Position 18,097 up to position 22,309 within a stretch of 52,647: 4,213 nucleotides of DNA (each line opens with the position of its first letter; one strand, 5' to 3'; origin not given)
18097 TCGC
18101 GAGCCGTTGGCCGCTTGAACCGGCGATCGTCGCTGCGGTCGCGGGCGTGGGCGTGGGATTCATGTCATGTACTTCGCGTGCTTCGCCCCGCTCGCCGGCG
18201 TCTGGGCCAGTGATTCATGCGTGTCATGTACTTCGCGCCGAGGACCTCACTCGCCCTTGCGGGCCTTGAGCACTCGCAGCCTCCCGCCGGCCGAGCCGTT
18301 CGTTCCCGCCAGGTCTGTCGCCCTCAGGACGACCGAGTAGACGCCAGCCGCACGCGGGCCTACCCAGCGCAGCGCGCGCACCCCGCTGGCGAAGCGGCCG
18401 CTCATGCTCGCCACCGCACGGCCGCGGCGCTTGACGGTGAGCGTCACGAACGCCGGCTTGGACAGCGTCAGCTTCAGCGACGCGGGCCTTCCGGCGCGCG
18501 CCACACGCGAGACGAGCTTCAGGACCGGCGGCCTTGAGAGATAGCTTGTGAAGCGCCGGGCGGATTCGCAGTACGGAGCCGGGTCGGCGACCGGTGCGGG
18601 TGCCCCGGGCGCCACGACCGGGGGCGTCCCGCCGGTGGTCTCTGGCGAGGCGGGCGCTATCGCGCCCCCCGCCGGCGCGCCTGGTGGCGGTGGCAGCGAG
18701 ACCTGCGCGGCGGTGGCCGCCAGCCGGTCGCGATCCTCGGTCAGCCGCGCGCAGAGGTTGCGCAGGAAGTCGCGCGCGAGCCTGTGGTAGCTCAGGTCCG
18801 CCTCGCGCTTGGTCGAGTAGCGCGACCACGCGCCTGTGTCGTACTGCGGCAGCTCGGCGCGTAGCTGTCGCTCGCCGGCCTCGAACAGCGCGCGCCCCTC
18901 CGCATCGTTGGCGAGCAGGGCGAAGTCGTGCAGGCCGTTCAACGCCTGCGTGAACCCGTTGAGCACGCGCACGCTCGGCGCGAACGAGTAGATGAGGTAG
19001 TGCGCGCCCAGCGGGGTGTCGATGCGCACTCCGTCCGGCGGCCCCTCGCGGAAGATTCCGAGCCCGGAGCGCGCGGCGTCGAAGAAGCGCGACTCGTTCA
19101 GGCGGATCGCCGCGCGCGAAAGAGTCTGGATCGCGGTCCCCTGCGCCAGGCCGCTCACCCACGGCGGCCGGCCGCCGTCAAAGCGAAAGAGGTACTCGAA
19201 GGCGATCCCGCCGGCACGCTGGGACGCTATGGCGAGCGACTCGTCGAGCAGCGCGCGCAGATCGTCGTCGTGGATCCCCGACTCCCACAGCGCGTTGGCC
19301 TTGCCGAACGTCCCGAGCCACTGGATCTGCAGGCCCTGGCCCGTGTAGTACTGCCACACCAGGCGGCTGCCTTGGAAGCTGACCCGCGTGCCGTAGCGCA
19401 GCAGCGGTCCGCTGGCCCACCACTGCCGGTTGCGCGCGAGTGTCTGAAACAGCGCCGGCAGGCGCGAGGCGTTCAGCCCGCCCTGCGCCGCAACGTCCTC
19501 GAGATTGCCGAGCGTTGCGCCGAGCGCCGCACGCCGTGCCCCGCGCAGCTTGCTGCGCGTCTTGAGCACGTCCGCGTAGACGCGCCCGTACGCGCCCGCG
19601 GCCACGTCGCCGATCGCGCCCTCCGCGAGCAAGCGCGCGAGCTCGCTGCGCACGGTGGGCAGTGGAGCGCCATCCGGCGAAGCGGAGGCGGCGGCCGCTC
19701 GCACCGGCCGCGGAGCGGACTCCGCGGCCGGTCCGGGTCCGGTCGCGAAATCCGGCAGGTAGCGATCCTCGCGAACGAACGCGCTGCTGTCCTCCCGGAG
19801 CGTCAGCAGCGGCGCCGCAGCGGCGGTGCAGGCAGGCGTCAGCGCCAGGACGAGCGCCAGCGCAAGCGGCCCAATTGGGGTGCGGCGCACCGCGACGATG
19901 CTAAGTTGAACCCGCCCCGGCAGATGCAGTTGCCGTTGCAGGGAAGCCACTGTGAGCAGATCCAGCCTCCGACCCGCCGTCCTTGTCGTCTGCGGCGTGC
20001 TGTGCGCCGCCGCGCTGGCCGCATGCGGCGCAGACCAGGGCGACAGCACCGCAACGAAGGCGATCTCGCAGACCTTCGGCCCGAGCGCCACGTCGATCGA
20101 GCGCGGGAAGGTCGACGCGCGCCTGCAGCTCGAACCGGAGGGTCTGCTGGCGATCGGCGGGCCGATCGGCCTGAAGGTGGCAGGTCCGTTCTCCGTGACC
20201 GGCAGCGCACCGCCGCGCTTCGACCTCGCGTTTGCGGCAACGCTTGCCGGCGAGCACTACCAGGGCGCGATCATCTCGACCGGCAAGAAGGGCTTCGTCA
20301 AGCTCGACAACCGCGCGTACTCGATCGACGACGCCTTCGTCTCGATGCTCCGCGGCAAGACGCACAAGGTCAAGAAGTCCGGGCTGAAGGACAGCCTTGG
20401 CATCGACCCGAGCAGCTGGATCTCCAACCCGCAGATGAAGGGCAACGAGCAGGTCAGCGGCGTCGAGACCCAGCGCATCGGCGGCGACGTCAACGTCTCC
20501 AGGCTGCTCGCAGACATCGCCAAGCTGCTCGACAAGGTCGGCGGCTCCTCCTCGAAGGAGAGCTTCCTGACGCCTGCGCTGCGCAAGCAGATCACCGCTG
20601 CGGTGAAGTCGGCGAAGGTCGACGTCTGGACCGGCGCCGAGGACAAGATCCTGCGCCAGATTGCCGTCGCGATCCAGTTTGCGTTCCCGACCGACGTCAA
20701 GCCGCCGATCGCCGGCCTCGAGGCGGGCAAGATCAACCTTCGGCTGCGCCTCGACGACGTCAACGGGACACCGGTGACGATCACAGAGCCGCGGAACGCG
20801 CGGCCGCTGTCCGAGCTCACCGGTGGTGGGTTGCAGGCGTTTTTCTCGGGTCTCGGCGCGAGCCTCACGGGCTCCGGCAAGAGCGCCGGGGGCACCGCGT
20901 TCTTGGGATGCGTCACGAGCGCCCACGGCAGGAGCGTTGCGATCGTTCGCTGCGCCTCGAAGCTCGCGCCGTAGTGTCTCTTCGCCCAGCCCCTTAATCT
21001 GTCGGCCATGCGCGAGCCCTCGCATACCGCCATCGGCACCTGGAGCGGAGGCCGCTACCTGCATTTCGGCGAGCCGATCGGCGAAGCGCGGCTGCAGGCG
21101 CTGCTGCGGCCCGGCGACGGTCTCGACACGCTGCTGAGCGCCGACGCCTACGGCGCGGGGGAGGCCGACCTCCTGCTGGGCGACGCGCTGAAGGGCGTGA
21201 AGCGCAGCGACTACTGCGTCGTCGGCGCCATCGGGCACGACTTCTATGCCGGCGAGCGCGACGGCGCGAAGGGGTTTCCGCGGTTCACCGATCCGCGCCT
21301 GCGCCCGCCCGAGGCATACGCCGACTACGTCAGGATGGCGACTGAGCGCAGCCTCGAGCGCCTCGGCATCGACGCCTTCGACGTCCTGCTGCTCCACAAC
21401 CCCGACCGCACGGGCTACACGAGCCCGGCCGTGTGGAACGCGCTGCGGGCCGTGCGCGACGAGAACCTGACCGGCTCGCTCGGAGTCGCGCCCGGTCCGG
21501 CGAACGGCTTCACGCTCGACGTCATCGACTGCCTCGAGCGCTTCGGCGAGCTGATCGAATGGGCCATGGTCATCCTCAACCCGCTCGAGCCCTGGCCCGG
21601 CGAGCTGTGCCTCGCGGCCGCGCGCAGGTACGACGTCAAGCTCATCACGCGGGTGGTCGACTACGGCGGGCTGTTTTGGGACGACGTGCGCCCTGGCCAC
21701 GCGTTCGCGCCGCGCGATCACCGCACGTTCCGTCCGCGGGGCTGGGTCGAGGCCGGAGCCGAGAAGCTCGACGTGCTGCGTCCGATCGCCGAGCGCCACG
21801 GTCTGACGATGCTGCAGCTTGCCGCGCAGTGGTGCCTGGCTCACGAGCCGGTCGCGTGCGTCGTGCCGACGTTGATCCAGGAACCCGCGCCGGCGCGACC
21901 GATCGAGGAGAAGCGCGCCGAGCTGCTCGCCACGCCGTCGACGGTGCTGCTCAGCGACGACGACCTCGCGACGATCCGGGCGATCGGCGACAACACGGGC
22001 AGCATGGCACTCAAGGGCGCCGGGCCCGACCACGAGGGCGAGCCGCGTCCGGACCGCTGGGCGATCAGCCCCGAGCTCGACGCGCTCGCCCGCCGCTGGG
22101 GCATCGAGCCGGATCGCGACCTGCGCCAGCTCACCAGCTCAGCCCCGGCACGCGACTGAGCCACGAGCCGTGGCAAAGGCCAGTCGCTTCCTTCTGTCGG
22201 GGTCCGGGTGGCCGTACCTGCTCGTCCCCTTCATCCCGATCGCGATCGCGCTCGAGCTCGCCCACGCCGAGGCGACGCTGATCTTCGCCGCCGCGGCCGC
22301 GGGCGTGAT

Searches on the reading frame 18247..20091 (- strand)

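Call 59: search_protein_families(library=pfam, proteins=[window:18247-20091:-], max_evalue=0.00001)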
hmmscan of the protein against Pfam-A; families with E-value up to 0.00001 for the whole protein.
window:18247-20091:- (614 aa): 1 family
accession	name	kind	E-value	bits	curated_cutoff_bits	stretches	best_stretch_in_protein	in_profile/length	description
PF06662.19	C5-epim_C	-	6.8e-22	78.3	23.3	1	304-447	13-171/188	D-glucuronyl C5-epimerase C-terminus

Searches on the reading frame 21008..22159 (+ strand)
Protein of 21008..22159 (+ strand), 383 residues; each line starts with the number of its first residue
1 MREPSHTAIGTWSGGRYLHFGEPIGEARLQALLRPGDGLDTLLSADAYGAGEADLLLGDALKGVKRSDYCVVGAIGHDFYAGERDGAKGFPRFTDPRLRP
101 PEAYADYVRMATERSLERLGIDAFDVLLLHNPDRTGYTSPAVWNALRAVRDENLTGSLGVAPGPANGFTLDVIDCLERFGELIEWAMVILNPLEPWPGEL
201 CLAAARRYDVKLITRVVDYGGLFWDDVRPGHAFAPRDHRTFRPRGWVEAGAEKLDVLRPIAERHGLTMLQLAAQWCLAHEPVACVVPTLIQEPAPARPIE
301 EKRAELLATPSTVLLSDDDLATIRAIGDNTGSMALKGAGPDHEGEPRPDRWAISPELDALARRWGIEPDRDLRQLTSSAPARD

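Call 59: search_protein_families(library=pfam, proteins=[window:21008-22159:+], max_evalue=0.00001)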
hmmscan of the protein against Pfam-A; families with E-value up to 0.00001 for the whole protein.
window:21008-22159:+ (383 aa): 1 family
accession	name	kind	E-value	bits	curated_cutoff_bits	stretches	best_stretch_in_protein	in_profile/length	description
PF00248.27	Aldo_ket_red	-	2.3e-16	60.2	24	1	44-288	38-260/291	Aldo/keto reductase family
